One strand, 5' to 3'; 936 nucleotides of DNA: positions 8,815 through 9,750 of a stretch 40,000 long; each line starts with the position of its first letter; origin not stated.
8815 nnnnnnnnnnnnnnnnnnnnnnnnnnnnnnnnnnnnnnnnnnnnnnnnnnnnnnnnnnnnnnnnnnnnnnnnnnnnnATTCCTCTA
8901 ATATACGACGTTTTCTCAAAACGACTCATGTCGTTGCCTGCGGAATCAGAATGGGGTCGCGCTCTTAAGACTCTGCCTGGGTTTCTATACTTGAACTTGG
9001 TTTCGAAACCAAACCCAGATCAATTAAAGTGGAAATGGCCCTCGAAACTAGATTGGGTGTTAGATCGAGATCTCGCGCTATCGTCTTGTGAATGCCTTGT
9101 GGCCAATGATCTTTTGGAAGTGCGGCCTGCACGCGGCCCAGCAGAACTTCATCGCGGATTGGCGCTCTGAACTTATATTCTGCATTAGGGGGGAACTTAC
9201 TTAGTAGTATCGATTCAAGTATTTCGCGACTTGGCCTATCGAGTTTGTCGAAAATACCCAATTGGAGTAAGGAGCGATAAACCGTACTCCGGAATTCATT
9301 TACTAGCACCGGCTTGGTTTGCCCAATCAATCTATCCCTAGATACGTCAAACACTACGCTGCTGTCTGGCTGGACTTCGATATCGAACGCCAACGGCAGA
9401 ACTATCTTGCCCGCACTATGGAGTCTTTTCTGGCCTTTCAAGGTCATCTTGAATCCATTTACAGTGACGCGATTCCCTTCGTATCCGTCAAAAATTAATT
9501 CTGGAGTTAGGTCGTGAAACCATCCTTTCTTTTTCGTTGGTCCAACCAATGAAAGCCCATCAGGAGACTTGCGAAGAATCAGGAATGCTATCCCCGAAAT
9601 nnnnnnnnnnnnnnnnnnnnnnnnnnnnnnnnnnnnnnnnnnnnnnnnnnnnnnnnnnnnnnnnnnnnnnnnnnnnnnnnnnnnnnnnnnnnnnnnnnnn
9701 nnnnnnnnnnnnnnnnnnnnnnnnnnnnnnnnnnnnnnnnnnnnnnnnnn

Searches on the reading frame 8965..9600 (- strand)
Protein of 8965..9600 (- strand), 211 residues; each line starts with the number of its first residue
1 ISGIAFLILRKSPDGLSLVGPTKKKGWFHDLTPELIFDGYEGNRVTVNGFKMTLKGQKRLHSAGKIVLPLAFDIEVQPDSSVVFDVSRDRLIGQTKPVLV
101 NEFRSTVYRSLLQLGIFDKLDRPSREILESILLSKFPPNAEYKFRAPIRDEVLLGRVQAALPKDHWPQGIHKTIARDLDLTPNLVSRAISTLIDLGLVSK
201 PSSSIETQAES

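Call 50: search_protein_families(library=pfam, proteins=[window:8965-9600:-], max_evalue=0.1)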
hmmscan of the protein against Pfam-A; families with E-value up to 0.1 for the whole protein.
window:8965-9600:- (211 aa): 2 families
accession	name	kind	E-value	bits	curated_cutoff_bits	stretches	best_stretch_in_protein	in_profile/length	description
PF09339.16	HTH_IclR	-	0.017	15.3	22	0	173-200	23-50/52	IclR helix-turn-helix domain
PF13545.12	HTH_Crp_2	-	0.087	13.2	27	0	171-200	25-55/70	Crp-like helix-turn-helix domain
